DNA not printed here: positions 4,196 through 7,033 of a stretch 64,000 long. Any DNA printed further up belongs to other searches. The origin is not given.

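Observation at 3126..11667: Translationally coupled T2SS/T4P-type envelope cluster carrying two divergent secretin paralogs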

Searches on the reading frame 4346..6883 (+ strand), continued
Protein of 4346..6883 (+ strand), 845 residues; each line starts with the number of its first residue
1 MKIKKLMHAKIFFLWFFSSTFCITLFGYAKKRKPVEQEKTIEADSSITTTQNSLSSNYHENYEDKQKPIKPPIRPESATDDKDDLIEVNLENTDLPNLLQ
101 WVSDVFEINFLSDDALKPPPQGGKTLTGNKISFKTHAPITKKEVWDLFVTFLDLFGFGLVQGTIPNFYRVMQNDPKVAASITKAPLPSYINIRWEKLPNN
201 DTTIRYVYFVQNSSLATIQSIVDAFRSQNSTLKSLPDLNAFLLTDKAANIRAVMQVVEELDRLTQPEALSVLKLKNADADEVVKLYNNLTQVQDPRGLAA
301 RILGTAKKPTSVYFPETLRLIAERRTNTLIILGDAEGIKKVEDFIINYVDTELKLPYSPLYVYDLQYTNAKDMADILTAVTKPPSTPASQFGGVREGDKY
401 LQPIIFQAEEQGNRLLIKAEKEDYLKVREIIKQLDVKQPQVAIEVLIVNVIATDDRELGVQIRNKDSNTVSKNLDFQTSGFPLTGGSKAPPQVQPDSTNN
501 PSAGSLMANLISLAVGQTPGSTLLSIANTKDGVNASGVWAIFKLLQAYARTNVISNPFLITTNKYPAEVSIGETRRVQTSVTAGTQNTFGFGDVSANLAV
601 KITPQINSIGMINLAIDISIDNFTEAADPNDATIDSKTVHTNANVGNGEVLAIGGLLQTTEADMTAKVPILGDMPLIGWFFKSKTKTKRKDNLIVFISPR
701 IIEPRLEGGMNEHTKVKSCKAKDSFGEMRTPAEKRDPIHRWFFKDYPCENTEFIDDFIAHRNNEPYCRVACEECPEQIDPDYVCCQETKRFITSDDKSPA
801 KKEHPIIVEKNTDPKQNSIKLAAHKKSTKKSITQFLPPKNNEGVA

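Call 52: search_protein_families(library=pfam, proteins=[L056:5942-6502:+, L084:7050-7592:+, L089:3003-3581:+, L056:4422-5945:+, L056:6507-7331:+, L056:7331-8254:+, L056:8272-9141:+, L025:2806-3252:-, L025:1-858:-, L025:855-1859:-], max_evalue=0.01)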
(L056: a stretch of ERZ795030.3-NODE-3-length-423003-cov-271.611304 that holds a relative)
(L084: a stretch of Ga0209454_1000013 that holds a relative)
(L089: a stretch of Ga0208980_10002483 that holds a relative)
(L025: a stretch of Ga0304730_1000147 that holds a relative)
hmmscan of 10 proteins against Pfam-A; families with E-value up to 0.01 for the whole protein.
L056:5942-6502:+ (186 aa): 1 family
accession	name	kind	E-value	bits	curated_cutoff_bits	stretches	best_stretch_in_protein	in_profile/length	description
PF04612.17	T2SSM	-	1.4e-07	32.3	27.8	1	2-160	4-144/160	Type II secretion system (T2SS), protein M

L084:7050-7592:+ (180 aa): 1 family
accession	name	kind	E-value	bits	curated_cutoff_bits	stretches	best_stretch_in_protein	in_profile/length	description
PF04612.17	T2SSM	-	6.7e-14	52.8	27.8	1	4-173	5-154/160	Type II secretion system (T2SS), protein M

L089:3003-3581:+ (192 aa): 1 family
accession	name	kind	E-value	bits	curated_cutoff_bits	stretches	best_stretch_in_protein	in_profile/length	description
PF04612.17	T2SSM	-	1.9e-10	41.6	27.8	1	2-159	5-144/160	Type II secretion system (T2SS), protein M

L056:4422-5945:+ (507 aa): 6 families
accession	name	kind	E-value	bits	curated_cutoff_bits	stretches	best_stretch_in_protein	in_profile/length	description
PF11104.14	PilM_2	-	7.8e-20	71.5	27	1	7-305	1-320/340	Type IV pilus assembly protein PilM;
PF05137.18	PilN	-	5.3e-07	30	22.8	1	430-505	2-77/78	Fimbrial assembly protein (PilN)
PF06723.19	MreB_Mbl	-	1.4e-06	27.8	27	1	123-204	104-185/327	MreB/Mbl protein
PF12693.12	GspL_C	-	1.3e-05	25.5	29.6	1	349-454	8-107/158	GspL periplasmic domain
PF05134.19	T2SSL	-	1.5e-05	24.9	25.5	1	36-147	25-135/231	Type II secretion system (T2SS), protein L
PF14450.12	FtsA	-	5.2e-05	24.1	31.8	1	168-212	2-46/127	Cell division protein FtsA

L056:6507-7331:+ (274 aa): 1 family
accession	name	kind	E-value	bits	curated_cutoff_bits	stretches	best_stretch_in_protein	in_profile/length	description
PF05170.20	AsmA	-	0.0029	16.9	29.8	0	1-99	1-105/607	AsmA family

L056:7331-8254:+ (307 aa): 4 families
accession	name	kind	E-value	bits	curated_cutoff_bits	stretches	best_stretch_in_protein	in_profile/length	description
PF13180.12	PDZ_2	-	3.3e-08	34.1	27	1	238-303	12-77/80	PDZ domain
PF17820.7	PDZ_6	-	9.3e-08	32.1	27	1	241-294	1-53/54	PDZ domain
PF11356.14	T2SSC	-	1.6e-07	31.7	27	1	52-182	13-140/141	Type II secretion system protein C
PF00595.29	PDZ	-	8.1e-07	29.8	23.2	1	222-290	17-77/81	PDZ domain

L056:8272-9141:+ (289 aa): 17 families
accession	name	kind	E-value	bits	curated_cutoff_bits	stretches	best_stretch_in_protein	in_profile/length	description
PF13401.12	AAA_22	-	1e-26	94.2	27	1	41-172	3-129/130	AAA domain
PF13191.12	AAA_16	-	6.8e-11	43.4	32.6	1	24-159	4-165/167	AAA ATPase domain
PF00004.35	AAA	-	1.2e-05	26.2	21.2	1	46-168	1-109/131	ATPase family associated with various cellular activities (AAA)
PF07728.20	AAA_5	-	2.6e-05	24.7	22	1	46-150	2-91/139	AAA domain (dynein-related subfamily)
PF13245.12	AAA_19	-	6.1e-05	23.7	25.1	1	43-165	11-124/134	AAA domain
PF13173.12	AAA_14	-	8.3e-05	23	27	1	45-198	4-127/129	AAA domain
PF20720.3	nSTAND3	-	9e-05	22.7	27.2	1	40-70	14-44/155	Novel STAND NTPase 3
PF02367.23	TsaE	-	0.00065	20.1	26.6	1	41-68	19-46/128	Threonylcarbamoyl adenosine biosynthesis protein TsaE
PF09848.15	SLFN-g3_helicase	-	0.0012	18.6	24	1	45-139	3-93/354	Schlafen group 3, DNA/RNA helicase domain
PF12775.13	AAA_7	-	0.002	18.1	25.8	1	41-125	31-121/181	P-loop containing dynein motor region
PF01443.25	Viral_helicase1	-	0.0024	18.2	21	1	48-151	3-85/228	Viral superfamily 1 RNA helicase core domain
PF01078.27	Mg_chelatase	-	0.0032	17.3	20.3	1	46-147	25-128/207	Magnesium chelatase, subunit ChlI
PF05621.17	TniB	-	0.0043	17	22.4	0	46-186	38-180/189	Bacterial TniB protein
PF10412.15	TrwB_AAD_bind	-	0.006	15.9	20.5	0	43-79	15-51/387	Type IV secretion-system coupling protein DNA-binding domain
PF25201.1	nSTAND6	-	0.0086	16.5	27.7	0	41-137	16-113/148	Novel STAND NTPase 6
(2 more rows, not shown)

L025:2806-3252:- (148 aa): 1 family
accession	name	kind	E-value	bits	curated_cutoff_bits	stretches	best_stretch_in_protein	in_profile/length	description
PF08334.16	T2SSG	-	7.3e-15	55.4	21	1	38-140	4-100/108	Type II secretion system (T2SS), protein G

L025:1-858:- (286 aa): 0 families

L025:855-1859:- (334 aa): 1 family
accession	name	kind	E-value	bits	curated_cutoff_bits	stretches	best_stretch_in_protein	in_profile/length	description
PF07963.17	N_methyl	-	0.00065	19.6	21.2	1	2-26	3-27/27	Prokaryotic N-terminal methylation motif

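Call 70: predict_structure(alignment_id=A6)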
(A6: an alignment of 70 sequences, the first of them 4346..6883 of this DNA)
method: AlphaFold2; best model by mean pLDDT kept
length: 845 residues; sequences in the alignment: 70
mean_pLDDT: 72.6   pTM: 0.45
mean pLDDT of the five models: 72.6, 72.1, 70.7, 68.3, 68.3
residues with pLDDT >= 90: 225; 70-90: 317; 50-70: 124; < 50: 179
segments of 3 or more residues with pLDDT < 50: 22-66, 461-466, 471-503, 531-534, 749-751, 762-779, 781-834, 836-845
pLDDT, mean of each block of 10 residues (from residue 1): 68 70 41 34 32 34 48 84 92 90 93 64 60 90 91 84 88 80 84 89 91 88 86 92 92 90 80 90 88 58 55 80 87 91 89 66 92 91 73 64 90 92 90 90 91 75 47 41 39 40 57 61 58 61 79 89 93 90 89 93 93 94 85 91 90 84 83 80 84 91 80 77 73 74 59 56 39 38 35 36 34 35 40 44 34
secondary structure, 60 per line:
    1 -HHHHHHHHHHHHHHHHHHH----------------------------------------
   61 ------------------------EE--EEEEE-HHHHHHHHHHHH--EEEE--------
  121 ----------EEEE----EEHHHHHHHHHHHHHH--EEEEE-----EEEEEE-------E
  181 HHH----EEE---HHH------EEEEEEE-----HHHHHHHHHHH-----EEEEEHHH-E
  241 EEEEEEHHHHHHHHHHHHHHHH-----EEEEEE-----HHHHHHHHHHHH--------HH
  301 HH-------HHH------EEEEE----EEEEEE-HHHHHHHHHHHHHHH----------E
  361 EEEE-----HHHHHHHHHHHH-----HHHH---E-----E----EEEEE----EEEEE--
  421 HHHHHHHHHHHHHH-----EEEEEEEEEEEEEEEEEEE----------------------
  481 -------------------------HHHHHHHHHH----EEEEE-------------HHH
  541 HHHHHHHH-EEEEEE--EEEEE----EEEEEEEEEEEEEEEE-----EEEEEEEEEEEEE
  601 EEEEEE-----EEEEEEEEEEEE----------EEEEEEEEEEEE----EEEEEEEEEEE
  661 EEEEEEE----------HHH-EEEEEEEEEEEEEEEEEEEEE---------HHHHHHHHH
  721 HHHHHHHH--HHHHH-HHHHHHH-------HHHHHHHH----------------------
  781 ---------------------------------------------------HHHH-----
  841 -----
elements in order (helices of 4 or more, strands of 3 or more residues): H2-20 E89-93 H95-106 E109-112 E131-134 H141-154 E157-161 E167-172 E188-190 E203-209 H215-225 E231-235 E240-246 H247-262 E268-273 H279-290 H299-302 E319-323 E328-333 H335-349 E360-364 H370-381 H387-390 E405-409 E414-418 H421-434 E440-458 H506-515 E520-524 H538-548 E550-555 E558-562 E567-582 E588-606 E612-623 E634-645 E650-667 E682-702 H712-728 H731-735 H737-743 H751-758 H832-835

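Call 73: fold_search(model_id=the predicted structure, library=pdb)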
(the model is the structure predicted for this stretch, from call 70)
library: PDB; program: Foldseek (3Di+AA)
matches with E <= 10: 790; with E <= 0.001: 51
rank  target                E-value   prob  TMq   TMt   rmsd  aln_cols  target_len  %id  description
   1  6hcg_A                8.1e-32  1.00  0.25  0.34  36.3       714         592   20  Klebsiella pneumoniae type II secretion system outer membrane complex. PulD, PulS and PulC HR domain. (released 2019-11-27)
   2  5zdh_A                1.4e-28  1.00  0.23  0.37  25.8       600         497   21  CryoEM structure of ETEC Pilotin-Secretin AspS-GspD complex (released 2018-04-18)
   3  6i1x_A                5.7e-27  1.00  0.24  0.39  25.0       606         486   21  Aeromonas hydrophila ExeD (released 2019-04-10)
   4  6i1y_A                7.5e-27  1.00  0.26  0.41  23.8       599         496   22  Vibrio vulnificus EpsD (released 2019-04-10)
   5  5wq9_A                2.7e-26  1.00  0.23  0.37  26.7       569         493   20  CryoEM structure of type II secretion system secretin GspD G453A mutant in Vibrio cholerae (released 2016-12-28)
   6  5wq8_A                6.9e-26  1.00  0.23  0.37  26.3       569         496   20  CryoEM structure of type II secretion system secretin GspD in Vibrio cholerae (released 2016-12-28)
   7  5wq7_A                3.9e-25  1.00  0.23  0.39  26.5       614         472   18  CryoEM structure of type II secretion system secretin GspD in E.coli K12 (released 2016-12-28)
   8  6q14_A                7.4e-24  1.00  0.22  0.35  31.5       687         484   13  Structure of the Salmonella SPI-1 injectisome NC-base (released 2019-10-23)
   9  6q14_B                7.8e-24  1.00  0.22  0.35  31.3       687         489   14  Structure of the Salmonella SPI-1 injectisome NC-base (released 2019-10-23)
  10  7ah9_5J               1.1e-23  1.00  0.19  0.29  32.1       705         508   14  Substrate-engaged type 3 secretion system needle complex from Salmonella enterica typhimurium - SpaR state 1 (released 2021-03-17)
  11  7ah9_5O               2.6e-23  1.00  0.19  0.29  33.9       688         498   14  Substrate-engaged type 3 secretion system needle complex from Salmonella enterica typhimurium - SpaR state 1 (released 2021-03-17)
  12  7ah9_5C               3.5e-23  1.00  0.19  0.29  32.1       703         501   14  Substrate-engaged type 3 secretion system needle complex from Salmonella enterica typhimurium - SpaR state 1 (released 2021-03-17)
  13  7ah9_5B               3.7e-23  1.00  0.20  0.31  33.0       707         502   13  Substrate-engaged type 3 secretion system needle complex from Salmonella enterica typhimurium - SpaR state 1 (released 2021-03-17)
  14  7ah9_5N               6.1e-23  1.00  0.20  0.31  34.5       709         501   12  Substrate-engaged type 3 secretion system needle complex from Salmonella enterica typhimurium - SpaR state 1 (released 2021-03-17)
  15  7ah9_5E               8.5e-23  1.00  0.19  0.30  32.1       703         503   13  Substrate-engaged type 3 secretion system needle complex from Salmonella enterica typhimurium - SpaR state 1 (released 2021-03-17)
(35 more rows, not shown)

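Call 79: search_protein_families(library=pfam, proteins=[L095:14648-16312:+, L007:12583-14925:+], max_evalue=0.001)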
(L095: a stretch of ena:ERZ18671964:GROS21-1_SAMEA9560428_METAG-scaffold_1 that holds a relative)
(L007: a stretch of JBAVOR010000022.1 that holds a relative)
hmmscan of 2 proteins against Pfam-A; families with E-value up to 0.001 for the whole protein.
L095:14648-16312:+ (554 aa): 1 family
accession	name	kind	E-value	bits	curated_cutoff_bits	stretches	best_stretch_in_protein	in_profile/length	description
PF02470.25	MlaD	-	1.2e-14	54.8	25.1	1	39-116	6-81/81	MlaD protein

L007:12583-14925:+ (780 aa): 2 families
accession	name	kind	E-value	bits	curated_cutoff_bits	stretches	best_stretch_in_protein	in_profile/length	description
PF00263.26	Secretin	-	1.3e-28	100.1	27.5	1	507-667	1-169/169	Bacterial type II and III secretion system protein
PF03958.22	Secretin_N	-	1.1e-25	90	28.2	2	336-414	2-69/69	Bacterial type II/III secretion system short domain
